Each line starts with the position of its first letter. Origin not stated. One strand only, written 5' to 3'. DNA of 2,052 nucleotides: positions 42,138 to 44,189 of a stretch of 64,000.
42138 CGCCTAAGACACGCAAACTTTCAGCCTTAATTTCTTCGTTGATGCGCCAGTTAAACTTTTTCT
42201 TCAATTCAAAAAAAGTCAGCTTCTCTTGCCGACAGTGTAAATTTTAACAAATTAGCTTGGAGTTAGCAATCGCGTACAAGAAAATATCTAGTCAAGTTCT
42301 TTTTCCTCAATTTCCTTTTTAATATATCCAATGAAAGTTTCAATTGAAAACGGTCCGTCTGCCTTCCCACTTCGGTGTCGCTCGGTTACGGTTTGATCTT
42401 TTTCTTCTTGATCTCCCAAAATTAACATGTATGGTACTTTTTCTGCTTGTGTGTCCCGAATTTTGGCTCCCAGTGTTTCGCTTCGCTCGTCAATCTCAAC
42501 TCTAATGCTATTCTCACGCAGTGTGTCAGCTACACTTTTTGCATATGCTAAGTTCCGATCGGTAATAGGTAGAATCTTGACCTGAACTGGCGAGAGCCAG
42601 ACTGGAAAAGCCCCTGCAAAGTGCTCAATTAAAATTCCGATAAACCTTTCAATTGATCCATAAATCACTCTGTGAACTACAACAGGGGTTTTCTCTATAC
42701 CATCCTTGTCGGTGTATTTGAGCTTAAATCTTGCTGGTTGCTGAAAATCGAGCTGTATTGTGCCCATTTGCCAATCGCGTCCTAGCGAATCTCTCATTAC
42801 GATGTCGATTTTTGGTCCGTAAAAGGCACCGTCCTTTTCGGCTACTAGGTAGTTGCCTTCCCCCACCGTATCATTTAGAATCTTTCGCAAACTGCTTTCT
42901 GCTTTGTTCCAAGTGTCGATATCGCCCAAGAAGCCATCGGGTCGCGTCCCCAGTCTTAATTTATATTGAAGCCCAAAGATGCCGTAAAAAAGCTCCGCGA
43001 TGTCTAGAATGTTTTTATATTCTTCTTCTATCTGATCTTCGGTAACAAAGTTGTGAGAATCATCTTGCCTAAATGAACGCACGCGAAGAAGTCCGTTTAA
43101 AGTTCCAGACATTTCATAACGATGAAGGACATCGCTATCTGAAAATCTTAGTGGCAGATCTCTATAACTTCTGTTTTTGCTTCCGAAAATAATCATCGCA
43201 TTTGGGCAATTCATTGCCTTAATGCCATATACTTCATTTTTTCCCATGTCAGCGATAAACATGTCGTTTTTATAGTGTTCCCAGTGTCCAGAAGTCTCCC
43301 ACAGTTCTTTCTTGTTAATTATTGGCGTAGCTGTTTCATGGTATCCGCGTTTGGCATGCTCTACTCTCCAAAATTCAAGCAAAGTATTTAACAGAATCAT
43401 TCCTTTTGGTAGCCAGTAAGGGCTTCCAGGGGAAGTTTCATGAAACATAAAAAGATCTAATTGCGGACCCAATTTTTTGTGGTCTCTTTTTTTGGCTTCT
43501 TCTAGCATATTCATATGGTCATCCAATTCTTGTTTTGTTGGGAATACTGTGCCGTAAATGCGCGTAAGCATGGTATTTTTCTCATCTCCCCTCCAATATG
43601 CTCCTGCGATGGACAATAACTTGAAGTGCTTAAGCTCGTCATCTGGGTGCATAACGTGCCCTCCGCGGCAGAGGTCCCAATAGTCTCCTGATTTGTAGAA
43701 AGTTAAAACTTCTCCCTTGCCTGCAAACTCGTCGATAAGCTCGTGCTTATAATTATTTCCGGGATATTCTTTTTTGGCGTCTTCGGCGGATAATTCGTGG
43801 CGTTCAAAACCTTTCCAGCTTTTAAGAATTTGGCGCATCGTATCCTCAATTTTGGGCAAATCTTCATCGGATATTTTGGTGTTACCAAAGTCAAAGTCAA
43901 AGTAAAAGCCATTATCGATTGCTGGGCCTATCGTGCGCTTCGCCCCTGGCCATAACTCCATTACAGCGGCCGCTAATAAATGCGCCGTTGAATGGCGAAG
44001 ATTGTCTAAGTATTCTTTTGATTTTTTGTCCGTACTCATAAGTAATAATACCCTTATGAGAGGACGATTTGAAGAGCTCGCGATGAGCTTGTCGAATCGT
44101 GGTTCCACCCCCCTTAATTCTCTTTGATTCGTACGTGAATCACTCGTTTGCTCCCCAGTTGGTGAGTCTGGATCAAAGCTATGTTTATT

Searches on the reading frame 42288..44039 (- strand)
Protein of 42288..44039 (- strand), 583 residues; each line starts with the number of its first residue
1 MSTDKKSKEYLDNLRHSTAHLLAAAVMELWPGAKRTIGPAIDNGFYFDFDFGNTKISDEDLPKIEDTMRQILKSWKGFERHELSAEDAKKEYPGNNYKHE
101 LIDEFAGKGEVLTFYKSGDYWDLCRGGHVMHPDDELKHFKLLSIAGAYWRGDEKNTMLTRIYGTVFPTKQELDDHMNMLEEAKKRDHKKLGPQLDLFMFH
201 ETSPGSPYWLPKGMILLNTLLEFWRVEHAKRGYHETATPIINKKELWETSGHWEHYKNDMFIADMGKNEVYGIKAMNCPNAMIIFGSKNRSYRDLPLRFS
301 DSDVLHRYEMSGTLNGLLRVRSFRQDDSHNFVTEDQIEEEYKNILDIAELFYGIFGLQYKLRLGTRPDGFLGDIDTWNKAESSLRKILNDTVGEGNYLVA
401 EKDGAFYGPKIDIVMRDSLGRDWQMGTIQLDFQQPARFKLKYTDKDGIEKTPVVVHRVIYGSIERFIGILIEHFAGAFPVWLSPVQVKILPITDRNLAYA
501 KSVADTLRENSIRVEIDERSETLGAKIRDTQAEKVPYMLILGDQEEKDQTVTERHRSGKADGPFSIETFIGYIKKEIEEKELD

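Call 10: find_related_loci(query=window:42288-44039:-, collection=genome_contigs, flank=10000)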
Query window:42288-44039:- (583 aa) in genome_contigs; peptide patterns used: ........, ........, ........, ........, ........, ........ (x = any residue, [..] = any of these).
576 stretches matched a pattern; 169 encode a relative of the query (tblastn E <= 1e-3); the best 80 are kept; 80 distinct loci.
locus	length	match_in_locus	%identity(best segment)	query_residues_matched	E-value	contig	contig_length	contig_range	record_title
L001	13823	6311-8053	65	2-583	0e+0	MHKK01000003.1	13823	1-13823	MAG: Candidatus Komeilibacteria bacterium RIFCSPHIGHO2_01_FULL_52_14 rifcsphigho2_01_scaffold_10623, whole genome shotgu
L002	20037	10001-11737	66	5-583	0e+0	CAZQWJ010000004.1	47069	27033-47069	MAG TPA_asm: uncultured Candidatus Saccharibacteria bacterium isolate SRP193661_co1_99 genome assembly, contig: NODE_833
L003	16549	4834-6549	64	7-581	0e+0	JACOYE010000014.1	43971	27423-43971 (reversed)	MAG: Candidatus Microgenomates bacterium isolate NC_groundwater_171_Ag_S-0.1um_39_14 S4_GD2017_2_S1_scaffold_464, whole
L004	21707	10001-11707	63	11-581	0e+0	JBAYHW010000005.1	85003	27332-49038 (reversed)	MAG: Candidatus Paceibacterota bacterium isolate SO_2016_GW1_159 scaffold00635_OW334_2016, whole genome shotgun sequence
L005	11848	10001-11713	64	9-581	0e+0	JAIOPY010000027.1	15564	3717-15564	MAG: Candidatus Nomurabacteria bacterium isolate LakeFargette_0920_ALND_MAG_36_7 LacPavin_0920_ALND_scaffold_176136, who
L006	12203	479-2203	60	6-580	0e+0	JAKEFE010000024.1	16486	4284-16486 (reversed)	MAG: Candidatus Parcubacteria bacterium isolate PMV_2.56 PMV_2.56.k101_1662356, whole genome shotgun sequence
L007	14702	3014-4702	66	5-569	0e+0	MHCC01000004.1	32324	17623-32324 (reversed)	MAG: Candidatus Blackburnbacteria bacterium RIFCSPLOWO2_01_FULL_40_20 rifcsplowo2_01_scaffold_2131, whole genome shotgun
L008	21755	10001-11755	61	1-582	0e+0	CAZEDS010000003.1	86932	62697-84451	MAG TPA_asm: uncultured Candidatus Saccharibacteria bacterium isolate SRP192515_co2_20 genome assembly, contig: NODE_148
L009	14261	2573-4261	64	11-582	0e+0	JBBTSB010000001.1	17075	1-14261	MAG: Patescibacteria group bacterium isolate H51-bin046_1 H51_bin046_1_000000000001, whole genome shotgun sequence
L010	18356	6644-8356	60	11-583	0e+0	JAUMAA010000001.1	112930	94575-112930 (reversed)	MAG: Patescibacteria group bacterium isolate P_PATE NODE_156_length_112930_cov_2.078083, whole genome shotgun sequence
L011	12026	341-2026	62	11-583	0e+0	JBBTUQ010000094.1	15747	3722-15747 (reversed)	MAG: Patescibacteria group bacterium isolate H41-bin097_1 H41_bin097_1_000000000094, whole genome shotgun sequence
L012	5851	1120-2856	59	4-581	0e+0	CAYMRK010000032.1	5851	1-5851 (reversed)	MAG TPA_asm: uncultured Candidatus Saccharibacteria bacterium isolate SRP093185_co1_157 genome assembly, contig: NODE_10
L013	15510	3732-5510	59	12-582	0e+0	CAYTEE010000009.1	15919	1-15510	MAG TPA_asm: uncultured Candidatus Saccharibacteria bacterium isolate SRP050083_co2_44 genome assembly, contig: NODE_264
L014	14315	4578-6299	60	5-574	0e+0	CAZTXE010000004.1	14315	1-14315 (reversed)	MAG TPA_asm: uncultured Candidatus Saccharibacteria bacterium isolate binchicken_co28_14 genome assembly, contig: NODE_2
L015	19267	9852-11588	58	1-582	0e+0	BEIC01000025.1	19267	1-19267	Bacterium HR26 DNA, contig: NODE_849_25, isolate: HRbin26, whole genome shotgun sequence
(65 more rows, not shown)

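Call 15: find_related_loci(query=window:42288-44039:-, collection=metagenome_contigs, flank=3000)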
Query window:42288-44039:- (583 aa) in metagenome_contigs; peptide patterns used: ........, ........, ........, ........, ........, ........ (x = any residue, [..] = any of these).
600 stretches matched a pattern (row limit reached: there are more); 91 encode a relative of the query (tblastn E <= 1e-3); the best 80 are kept; 80 distinct loci.
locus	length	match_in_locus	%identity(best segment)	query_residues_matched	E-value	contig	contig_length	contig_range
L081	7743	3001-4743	64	2-583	0e+0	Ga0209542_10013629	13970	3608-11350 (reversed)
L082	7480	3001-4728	63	5-582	0e+0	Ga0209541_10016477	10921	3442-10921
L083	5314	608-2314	63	11-580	0e+0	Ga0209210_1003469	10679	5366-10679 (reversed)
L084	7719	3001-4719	60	9-583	0e+0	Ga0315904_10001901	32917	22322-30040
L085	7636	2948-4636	66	5-569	0e+0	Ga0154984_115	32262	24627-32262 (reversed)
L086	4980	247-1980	62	7-580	0e+0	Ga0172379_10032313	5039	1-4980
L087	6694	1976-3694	62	7-581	0e+0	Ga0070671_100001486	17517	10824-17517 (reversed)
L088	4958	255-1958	62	7-570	0e+0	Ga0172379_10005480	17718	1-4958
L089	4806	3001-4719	59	9-583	0e+0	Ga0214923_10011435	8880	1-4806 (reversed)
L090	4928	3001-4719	59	9-583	0e+0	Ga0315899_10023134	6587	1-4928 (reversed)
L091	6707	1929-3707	59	12-582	0e+0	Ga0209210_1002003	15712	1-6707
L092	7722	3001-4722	60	5-574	0e+0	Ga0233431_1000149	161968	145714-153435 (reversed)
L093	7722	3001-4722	60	5-574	0e+0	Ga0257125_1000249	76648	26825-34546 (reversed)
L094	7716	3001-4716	61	9-581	0e+0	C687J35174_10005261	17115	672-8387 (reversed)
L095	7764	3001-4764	57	11-580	0e+0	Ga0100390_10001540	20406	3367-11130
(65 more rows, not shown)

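Call 32: find_homologous_proteins(query=window:42288-44039:-, max_evalue=1e-100)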
Query window:42288-44039:- (583 aa): 7999 proteins with E <= 1e-100 among 8000 candidates; the best 120 are listed.
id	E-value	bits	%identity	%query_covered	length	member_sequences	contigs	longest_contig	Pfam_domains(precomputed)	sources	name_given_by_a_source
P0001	0.0e+0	1359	100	100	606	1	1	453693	PF03129.26,PF00587.31,PF07973.20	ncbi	-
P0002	0.0e+0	1065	77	100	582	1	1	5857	PF03129.26,PF00587.31,PF07973.20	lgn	-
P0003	6.8e-283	958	70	99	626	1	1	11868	PF03129.26,PF00587.31,PF07973.20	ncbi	-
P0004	5.4e-282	955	69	99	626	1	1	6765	PF03129.26,PF00587.31,PF07973.20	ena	-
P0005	3.1e-280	949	68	100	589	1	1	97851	PF03129.26,PF00587.31,PF07973.20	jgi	-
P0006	6.7e-277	938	68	100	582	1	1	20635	PF03129.26,PF00587.31,PF07973.20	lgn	-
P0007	4.9e-276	935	68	100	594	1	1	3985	PF03129.26,PF00587.31,PF07973.20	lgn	-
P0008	3.4e-275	932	66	100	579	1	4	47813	PF03129.26,PF00587.31,PF07973.20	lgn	-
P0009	7.0e-275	931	66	100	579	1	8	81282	PF03129.26,PF00587.31,PF07973.20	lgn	-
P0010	7.3e-275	931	68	99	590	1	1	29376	PF03129.26,PF00587.31,PF07973.20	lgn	-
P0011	2.1e-272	923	67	99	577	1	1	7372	PF03129.26,PF00587.31,PF07973.20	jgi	jgi:threonyl-tRNA synthetase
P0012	2.0e-271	920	66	99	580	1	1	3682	PF03129.26,PF00587.31,PF07973.20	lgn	-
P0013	4.3e-271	919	66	99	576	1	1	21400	PF03129.26,PF00587.31,PF07973.20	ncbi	-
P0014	7.7e-271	918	67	98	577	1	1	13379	PF03129.26,PF00587.31,PF07973.20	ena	-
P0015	2.0e-270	917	66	99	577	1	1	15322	PF03129.26,PF00587.31,PF07973.20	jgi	jgi:threonyl-tRNA synthetase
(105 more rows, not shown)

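Call 34: find_encoding_contigs(protein=P0002, flank=10000, max_places=2)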
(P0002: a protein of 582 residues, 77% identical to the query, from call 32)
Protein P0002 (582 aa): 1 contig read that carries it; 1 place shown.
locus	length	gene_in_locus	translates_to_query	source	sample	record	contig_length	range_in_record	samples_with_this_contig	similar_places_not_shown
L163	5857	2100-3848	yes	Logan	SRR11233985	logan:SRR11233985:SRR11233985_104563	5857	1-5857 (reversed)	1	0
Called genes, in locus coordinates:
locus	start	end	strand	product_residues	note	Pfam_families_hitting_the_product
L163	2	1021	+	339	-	?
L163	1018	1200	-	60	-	-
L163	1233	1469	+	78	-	PF18910:DUF5665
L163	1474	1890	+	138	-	-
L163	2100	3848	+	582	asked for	PF07973:tRNA_SAD, PF00587:tRNA-synt_2b, PF03129:HGTP_anticodon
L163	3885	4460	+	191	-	PF05198:IF3_N, PF00707:IF3_C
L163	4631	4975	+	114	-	PF00453:Ribosomal_L20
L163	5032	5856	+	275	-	?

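Call 35: find_encoding_contigs(protein=P0003, flank=10000, max_places=2)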
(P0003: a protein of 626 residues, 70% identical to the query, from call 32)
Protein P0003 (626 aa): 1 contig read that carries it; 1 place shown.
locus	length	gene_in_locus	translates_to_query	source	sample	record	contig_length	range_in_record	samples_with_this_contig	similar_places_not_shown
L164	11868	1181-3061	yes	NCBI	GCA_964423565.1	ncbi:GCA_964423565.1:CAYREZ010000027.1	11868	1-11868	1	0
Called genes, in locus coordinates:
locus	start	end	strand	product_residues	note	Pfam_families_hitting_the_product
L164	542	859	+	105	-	PF18910:DUF5665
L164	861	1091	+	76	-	-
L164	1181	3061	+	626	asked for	PF07973:tRNA_SAD (weak), PF00587:tRNA-synt_2b, PF03129:HGTP_anticodon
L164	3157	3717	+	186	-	PF05198:IF3_N, PF00707:IF3_C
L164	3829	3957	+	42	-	PF01632:Ribosomal_L35p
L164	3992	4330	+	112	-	PF00453:Ribosomal_L20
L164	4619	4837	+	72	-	-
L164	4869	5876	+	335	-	PF02912:Phe_tRNA-synt_N, PF01409:tRNA-synt_2d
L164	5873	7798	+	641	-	PF03483:B3_4, PF03484:B5, PF17759:tRNA_synthFbeta, PF03147:FDX-ACB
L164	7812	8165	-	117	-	-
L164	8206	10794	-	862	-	PF00912:Transgly, PF00905:Transpeptidase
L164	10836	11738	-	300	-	PF13518:HTH_28 (faint), PF00665:rve, PF13683:rve_3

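Call 39: find_encoding_contigs(protein=P0005, flank=10000, max_places=1)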
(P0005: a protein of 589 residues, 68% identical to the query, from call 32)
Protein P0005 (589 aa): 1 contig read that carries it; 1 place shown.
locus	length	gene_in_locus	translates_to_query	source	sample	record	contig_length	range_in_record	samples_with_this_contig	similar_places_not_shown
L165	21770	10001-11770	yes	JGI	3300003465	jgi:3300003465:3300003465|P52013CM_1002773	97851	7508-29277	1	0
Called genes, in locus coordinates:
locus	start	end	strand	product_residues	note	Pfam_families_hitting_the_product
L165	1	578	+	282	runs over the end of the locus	-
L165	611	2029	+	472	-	PF01566:Nramp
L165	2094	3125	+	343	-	PF07224:Chlorophyllase (weak), PF00561:Abhydrolase_1 (faint), PF12146:Hydrolase_4 (weak), PF00326:Peptidase_S9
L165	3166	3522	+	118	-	PF04020:Phage_holin_4_2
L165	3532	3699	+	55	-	-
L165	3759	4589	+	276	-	PF05697:Trigger_N, PF05698:Trigger_C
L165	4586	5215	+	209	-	PF18904:DUF5660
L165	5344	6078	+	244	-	PF01887:SAM_HAT_N, PF20257:SAM_HAT_C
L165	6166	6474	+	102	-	-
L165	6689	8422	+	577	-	PF00664:ABC_membrane, PF00005:ABC_tran, PF02463:SMC_N (weak)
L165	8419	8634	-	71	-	-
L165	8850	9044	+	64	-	PF18910:DUF5665 (weak)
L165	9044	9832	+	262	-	-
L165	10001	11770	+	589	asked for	PF07973:tRNA_SAD (weak), PF00587:tRNA-synt_2b, PF03129:HGTP_anticodon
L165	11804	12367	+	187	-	PF05198:IF3_N, PF00707:IF3_C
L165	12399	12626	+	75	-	PF01632:Ribosomal_L35p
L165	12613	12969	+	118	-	PF00453:Ribosomal_L20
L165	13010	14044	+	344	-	PF02912:Phe_tRNA-synt_N, PF01409:tRNA-synt_2d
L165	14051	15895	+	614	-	PF03483:B3_4, PF03484:B5, PF17759:tRNA_synthFbeta, PF03147:FDX-ACB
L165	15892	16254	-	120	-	-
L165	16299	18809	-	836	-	PF00912:Transgly, PF00905:Transpeptidase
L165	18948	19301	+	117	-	PF18924:DUF5674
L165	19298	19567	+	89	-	-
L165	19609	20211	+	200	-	-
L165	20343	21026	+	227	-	PF02153:PDH_N, PF26213:TYRAAT1_C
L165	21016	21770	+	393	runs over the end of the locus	PF00579:tRNA-synt_1b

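Call 40: find_encoding_contigs(protein=P0006, flank=10000, max_places=1)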
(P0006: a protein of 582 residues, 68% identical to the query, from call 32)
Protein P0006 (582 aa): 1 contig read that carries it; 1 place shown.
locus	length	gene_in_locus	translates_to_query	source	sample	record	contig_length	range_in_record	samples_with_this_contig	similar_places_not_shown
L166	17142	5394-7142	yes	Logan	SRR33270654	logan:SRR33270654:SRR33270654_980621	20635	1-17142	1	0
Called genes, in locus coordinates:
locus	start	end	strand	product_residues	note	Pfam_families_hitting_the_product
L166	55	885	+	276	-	PF05697:Trigger_N, PF05698:Trigger_C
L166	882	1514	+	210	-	PF18904:DUF5660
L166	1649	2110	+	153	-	PF00293:NUDIX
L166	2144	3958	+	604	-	PF00664:ABC_membrane, PF00005:ABC_tran, PF02463:SMC_N (weak)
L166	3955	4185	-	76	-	-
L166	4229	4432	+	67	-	PF18910:DUF5665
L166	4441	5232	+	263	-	-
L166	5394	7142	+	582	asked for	PF07973:tRNA_SAD, PF00587:tRNA-synt_2b, PF03129:HGTP_anticodon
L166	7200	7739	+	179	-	PF05198:IF3_N, PF00707:IF3_C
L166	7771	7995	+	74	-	PF01632:Ribosomal_L35p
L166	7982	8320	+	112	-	PF00453:Ribosomal_L20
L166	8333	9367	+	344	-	PF02912:Phe_tRNA-synt_N, PF01409:tRNA-synt_2d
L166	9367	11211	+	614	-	PF03483:B3_4, PF03484:B5, PF17759:tRNA_synthFbeta, PF03147:FDX-ACB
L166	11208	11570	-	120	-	-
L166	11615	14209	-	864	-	PF00912:Transgly, PF00905:Transpeptidase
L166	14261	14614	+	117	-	PF18924:DUF5674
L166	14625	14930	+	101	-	-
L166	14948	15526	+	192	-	-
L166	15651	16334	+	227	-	PF02153:PDH_N, PF26213:TYRAAT1_C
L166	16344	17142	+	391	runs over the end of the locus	PF00579:tRNA-synt_1b, PF01479:S4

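Call 41: find_encoding_contigs(protein=P0010, flank=10000, max_places=1)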
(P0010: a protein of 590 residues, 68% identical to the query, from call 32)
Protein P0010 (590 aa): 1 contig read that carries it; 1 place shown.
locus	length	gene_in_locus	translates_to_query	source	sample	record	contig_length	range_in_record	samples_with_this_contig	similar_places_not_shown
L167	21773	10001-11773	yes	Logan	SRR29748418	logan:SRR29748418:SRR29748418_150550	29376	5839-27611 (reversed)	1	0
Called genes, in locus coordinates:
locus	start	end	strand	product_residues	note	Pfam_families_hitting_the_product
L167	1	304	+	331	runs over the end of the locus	PF07224:Chlorophyllase (weak), PF01738:DLH (faint), PF20434:BD-FAE (faint), PF00561:Abhydrolase_1 (weak), PF12146:Hydrolase_4, PF00326:Peptidase_S9, PF12697:Abhydrolase_6 (weak)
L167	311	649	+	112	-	PF04020:Phage_holin_4_2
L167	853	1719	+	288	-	PF05697:Trigger_N, PF05698:Trigger_C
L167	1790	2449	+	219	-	PF18904:DUF5660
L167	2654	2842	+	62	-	-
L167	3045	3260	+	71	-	-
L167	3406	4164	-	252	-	-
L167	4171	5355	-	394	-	PF13439:Glyco_transf_4, PF13579:Glyco_trans_4_4, PF20706:GT4-conflict, PF00534:Glycos_transf_1, PF13692:Glyco_trans_1_4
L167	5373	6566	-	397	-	-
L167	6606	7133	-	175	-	PF00406:ADK, PF13207:AAA_17 (faint)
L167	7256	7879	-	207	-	PF00300:His_Phos_1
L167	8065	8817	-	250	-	PF02673:BacA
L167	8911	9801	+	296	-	PF00535:Glycos_transf_2, PF13641:Glyco_tranf_2_3 (weak)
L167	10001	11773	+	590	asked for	PF07973:tRNA_SAD, PF00587:tRNA-synt_2b, PF03129:HGTP_anticodon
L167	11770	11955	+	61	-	-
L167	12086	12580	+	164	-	PF05198:IF3_N, PF00707:IF3_C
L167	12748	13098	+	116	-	PF00453:Ribosomal_L20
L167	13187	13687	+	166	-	PF01936:NYN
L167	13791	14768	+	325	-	PF02912:Phe_tRNA-synt_N, PF01409:tRNA-synt_2d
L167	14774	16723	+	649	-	PF03483:B3_4, PF03484:B5, PF17759:tRNA_synthFbeta, PF03147:FDX-ACB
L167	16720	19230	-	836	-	PF00912:Transgly, PF00905:Transpeptidase, PF17957:Big_7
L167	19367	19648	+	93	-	-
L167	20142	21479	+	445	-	-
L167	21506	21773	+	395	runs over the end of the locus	PF00579:tRNA-synt_1b, PF22421:SYY_C-terminal, PF01479:S4 (weak)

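Call 47: find_encoding_contigs(protein=P0007, flank=3000, max_places=1)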
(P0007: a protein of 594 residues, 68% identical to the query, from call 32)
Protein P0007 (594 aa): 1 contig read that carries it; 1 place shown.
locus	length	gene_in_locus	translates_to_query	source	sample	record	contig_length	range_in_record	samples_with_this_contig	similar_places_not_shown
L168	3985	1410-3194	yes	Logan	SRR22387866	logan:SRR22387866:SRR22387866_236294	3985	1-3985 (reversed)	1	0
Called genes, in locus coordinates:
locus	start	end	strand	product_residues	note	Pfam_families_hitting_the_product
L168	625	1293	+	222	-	PF01797:Y1_Tnp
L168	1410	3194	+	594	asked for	PF07973:tRNA_SAD (weak), PF00587:tRNA-synt_2b, PF03129:HGTP_anticodon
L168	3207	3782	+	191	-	PF05198:IF3_N, PF00707:IF3_C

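Call 48: find_encoding_contigs(protein=P0009, flank=10000, max_places=1)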
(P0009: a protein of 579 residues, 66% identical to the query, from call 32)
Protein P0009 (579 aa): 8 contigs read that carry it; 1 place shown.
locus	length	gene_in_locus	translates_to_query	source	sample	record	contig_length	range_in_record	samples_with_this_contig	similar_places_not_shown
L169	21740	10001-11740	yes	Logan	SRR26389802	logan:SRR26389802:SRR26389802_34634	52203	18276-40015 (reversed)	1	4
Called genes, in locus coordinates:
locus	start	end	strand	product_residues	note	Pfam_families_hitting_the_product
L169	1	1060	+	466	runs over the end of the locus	-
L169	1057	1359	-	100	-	-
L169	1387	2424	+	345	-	PF07224:Chlorophyllase, PF01738:DLH (faint), PF12146:Hydrolase_4 (faint), PF00326:Peptidase_S9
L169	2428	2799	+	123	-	PF04020:Phage_holin_4_2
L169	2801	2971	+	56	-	-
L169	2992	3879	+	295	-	PF05697:Trigger_N, PF05698:Trigger_C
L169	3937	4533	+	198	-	PF18904:DUF5660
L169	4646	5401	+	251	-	PF01887:SAM_HAT_N, PF20257:SAM_HAT_C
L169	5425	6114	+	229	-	-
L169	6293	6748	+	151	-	-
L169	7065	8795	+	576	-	PF00664:ABC_membrane, PF00005:ABC_tran, PF02463:SMC_N (weak)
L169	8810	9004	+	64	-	-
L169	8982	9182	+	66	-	PF18910:DUF5665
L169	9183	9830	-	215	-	-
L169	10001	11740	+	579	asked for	PF07973:tRNA_SAD, PF00587:tRNA-synt_2b, PF03129:HGTP_anticodon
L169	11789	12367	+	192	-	PF05198:IF3_N, PF00707:IF3_C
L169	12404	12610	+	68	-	PF01632:Ribosomal_L35p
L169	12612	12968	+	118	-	PF00453:Ribosomal_L20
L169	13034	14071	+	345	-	PF02912:Phe_tRNA-synt_N, PF01409:tRNA-synt_2d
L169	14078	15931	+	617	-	PF03483:B3_4, PF03484:B5, PF17759:tRNA_synthFbeta, PF03147:FDX-ACB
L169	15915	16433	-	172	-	-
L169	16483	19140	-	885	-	PF00912:Transgly, PF00905:Transpeptidase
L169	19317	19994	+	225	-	PF01210:NAD_Gly3P_dh_N (faint), PF02153:PDH_N, PF03807:F420_oxidored (faint), PF26213:TYRAAT1_C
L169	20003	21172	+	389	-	PF00579:tRNA-synt_1b, PF01479:S4 (faint), PF22421:SYY_C-terminal (faint)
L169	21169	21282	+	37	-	-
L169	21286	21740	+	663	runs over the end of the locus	PF17191:RecG_wedge, PF01336:tRNA_anti-codon (faint), PF04851:ResIII, PF00270:DEAD, PF00271:Helicase_C, PF22590:Cas3-like_C_2, PF19833:RecG_dom3_C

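Call 49: find_encoding_contigs(protein=P0004, flank=3000, max_places=1)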
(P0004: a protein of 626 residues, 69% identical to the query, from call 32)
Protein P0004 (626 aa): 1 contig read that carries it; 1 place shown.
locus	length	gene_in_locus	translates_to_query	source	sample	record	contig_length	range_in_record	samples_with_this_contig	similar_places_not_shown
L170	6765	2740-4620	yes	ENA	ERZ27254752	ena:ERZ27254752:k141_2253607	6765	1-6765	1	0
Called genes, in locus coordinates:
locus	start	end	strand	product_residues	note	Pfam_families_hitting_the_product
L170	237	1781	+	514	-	PF04107:GCS2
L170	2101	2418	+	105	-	PF18910:DUF5665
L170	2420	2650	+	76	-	-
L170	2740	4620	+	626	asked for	PF07973:tRNA_SAD (weak), PF00587:tRNA-synt_2b, PF03129:HGTP_anticodon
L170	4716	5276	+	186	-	PF05198:IF3_N, PF00707:IF3_C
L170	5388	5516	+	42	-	PF01632:Ribosomal_L35p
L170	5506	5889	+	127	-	PF00453:Ribosomal_L20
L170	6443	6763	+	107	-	?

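Call 67: list_cluster_members(proteins=[P0001])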
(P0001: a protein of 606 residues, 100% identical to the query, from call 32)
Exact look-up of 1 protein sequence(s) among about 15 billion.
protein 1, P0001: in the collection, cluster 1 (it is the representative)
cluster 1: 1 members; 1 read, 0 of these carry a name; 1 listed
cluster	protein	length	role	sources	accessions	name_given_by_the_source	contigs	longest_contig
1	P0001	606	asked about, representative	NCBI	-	-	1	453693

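Call 77: find_encoding_contigs(protein=P0001, flank=10000, max_places=1)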
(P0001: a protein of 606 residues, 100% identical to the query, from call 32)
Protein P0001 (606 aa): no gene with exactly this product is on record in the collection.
